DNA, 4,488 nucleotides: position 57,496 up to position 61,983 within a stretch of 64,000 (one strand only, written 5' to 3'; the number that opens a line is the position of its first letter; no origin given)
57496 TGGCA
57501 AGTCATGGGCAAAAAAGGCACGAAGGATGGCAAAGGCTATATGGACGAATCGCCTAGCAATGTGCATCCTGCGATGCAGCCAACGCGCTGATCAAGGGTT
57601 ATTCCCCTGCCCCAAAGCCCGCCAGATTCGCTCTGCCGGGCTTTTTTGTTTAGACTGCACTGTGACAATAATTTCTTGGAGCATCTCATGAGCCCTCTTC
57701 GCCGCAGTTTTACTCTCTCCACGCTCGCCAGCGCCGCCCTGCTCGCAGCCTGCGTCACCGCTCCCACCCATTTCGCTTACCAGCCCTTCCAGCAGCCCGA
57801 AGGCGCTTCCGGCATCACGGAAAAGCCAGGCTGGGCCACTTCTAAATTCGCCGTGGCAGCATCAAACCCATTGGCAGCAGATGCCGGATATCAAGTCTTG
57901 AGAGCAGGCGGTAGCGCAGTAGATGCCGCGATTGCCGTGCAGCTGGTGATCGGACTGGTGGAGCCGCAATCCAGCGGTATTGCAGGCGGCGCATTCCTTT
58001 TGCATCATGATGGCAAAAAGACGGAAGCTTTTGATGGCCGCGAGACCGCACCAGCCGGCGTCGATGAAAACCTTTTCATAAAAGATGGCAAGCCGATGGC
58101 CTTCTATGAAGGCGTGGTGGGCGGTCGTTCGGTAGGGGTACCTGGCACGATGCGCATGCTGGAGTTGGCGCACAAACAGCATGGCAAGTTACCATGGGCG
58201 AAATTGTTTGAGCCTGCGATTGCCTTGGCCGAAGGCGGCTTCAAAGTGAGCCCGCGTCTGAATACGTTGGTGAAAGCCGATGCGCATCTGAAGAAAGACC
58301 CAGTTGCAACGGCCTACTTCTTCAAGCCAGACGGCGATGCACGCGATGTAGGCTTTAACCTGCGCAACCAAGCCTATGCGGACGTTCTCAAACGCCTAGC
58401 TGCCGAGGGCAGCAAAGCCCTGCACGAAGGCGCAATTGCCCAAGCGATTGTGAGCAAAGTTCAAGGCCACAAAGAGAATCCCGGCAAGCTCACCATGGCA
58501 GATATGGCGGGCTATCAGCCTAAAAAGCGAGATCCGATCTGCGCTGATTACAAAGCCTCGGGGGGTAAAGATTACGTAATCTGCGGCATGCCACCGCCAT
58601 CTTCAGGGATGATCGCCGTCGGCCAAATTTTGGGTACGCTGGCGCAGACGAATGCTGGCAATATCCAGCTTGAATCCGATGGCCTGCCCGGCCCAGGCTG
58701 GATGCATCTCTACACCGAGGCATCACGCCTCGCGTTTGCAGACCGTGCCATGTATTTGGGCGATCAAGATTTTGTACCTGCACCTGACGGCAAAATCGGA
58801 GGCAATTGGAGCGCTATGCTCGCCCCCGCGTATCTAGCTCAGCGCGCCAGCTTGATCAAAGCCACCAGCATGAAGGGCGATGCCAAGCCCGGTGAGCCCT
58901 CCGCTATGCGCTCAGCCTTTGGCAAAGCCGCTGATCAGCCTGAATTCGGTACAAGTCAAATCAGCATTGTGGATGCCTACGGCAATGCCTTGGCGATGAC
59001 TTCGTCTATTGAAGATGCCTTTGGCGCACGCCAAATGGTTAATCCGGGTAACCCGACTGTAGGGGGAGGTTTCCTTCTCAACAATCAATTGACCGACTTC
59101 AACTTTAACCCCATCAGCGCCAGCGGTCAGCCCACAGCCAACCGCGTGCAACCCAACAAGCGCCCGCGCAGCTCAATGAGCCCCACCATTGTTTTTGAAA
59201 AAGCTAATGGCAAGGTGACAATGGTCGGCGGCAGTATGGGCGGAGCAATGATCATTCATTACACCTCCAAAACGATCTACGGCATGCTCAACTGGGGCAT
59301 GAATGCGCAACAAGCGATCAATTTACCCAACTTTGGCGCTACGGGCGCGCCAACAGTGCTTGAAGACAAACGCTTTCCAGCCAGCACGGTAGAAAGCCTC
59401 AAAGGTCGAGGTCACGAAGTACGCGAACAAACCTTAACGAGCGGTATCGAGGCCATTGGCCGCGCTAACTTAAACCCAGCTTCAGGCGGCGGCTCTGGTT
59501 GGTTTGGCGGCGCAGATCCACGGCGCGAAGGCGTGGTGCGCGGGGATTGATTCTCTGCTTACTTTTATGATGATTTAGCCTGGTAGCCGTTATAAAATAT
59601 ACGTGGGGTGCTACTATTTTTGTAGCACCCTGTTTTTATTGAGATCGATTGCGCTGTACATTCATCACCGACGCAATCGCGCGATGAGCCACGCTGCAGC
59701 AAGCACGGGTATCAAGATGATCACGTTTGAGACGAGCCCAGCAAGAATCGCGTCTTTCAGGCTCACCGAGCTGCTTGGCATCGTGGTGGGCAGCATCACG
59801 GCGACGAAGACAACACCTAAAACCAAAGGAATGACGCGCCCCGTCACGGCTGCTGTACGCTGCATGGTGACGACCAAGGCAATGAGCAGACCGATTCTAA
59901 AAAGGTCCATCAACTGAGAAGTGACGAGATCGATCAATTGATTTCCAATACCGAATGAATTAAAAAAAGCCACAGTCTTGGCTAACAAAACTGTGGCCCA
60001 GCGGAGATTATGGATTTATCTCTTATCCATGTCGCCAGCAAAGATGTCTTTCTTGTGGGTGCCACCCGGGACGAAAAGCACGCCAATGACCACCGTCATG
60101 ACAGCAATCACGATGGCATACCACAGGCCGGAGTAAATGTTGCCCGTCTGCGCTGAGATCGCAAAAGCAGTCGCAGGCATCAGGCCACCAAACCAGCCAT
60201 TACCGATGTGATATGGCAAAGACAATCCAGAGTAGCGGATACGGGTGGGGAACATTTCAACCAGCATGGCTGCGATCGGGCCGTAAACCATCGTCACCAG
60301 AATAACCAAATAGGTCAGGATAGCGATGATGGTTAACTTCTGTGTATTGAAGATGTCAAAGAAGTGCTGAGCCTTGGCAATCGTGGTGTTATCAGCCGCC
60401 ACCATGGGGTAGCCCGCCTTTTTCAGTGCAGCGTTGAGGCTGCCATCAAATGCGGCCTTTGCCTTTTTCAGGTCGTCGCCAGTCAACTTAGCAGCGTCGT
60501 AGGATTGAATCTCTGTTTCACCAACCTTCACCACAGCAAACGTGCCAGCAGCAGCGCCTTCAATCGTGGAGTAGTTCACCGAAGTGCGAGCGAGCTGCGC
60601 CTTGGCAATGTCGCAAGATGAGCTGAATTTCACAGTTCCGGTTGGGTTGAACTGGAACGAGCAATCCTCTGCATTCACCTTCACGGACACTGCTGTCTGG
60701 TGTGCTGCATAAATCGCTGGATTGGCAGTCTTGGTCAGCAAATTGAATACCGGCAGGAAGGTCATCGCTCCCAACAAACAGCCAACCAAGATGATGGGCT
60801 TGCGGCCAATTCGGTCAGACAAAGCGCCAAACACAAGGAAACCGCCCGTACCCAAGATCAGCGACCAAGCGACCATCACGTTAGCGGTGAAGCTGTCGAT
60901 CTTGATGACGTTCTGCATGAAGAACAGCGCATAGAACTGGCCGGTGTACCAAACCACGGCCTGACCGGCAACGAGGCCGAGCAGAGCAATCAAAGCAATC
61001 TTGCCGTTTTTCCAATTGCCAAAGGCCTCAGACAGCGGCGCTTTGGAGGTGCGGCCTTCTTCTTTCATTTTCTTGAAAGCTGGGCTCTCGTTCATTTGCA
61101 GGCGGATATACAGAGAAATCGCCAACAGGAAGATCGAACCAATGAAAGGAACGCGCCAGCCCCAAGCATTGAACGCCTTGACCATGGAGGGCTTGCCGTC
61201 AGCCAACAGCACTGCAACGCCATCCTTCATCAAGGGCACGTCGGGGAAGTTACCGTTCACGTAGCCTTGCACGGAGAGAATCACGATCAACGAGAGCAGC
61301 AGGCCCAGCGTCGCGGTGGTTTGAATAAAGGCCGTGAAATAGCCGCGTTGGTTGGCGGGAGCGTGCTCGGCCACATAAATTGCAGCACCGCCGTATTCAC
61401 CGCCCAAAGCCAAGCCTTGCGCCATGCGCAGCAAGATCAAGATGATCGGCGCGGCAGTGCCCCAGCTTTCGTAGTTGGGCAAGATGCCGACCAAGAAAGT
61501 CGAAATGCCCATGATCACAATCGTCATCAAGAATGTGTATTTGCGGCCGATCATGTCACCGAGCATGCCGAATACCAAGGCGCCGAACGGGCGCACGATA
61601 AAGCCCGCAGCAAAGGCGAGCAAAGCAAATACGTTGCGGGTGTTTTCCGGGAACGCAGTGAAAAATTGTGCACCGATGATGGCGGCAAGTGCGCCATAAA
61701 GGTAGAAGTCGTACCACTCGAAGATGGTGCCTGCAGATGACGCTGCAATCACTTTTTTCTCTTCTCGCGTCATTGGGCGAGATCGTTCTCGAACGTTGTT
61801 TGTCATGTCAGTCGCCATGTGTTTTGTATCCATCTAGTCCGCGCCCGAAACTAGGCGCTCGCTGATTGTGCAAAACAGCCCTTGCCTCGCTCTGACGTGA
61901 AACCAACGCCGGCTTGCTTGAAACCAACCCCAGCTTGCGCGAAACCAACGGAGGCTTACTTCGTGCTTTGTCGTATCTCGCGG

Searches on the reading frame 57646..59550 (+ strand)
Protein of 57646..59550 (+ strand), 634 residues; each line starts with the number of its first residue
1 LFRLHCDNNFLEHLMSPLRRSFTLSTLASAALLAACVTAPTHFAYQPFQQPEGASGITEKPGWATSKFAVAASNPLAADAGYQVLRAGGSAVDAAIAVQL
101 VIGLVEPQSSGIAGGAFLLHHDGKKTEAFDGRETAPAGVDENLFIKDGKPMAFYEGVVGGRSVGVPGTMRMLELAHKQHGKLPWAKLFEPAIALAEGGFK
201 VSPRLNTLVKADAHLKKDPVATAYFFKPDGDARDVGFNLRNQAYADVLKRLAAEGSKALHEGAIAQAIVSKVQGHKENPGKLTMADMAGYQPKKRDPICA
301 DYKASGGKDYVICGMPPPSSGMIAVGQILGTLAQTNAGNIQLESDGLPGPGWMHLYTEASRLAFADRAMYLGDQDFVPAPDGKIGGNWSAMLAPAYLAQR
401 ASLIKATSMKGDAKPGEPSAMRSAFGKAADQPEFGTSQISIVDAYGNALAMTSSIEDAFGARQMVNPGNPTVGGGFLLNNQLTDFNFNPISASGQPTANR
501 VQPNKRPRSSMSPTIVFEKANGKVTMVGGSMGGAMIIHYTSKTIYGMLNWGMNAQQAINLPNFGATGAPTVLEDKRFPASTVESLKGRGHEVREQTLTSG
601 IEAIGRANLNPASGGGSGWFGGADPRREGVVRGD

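Call 61: search_protein_families(library=pfam, proteins=[window:57646-59550:+], max_evalue=0.00001)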
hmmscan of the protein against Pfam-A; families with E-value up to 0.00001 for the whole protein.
window:57646-59550:+ (634 aa): 1 family
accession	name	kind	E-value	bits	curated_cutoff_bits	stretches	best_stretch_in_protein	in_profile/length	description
PF01019.26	G_glu_transpept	-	7.6e-137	457.6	27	1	83-629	2-512/512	Gamma-glutamyltranspeptidase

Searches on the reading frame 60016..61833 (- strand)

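Call 61: search_protein_families(library=pfam, proteins=[window:60016-61833:-], max_evalue=0.00001)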
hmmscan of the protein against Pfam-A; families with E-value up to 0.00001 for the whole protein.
window:60016-61833:- (605 aa): 2 families
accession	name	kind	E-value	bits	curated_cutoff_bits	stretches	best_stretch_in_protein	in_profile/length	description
PF00083.30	Sugar_tr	-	5.6e-34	118.2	22.3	1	29-266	3-210/452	Sugar (and other) transporter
PF07690.21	MFS_1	-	7.7e-20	71.5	33.4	1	44-368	13-291/347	Major Facilitator Superfamily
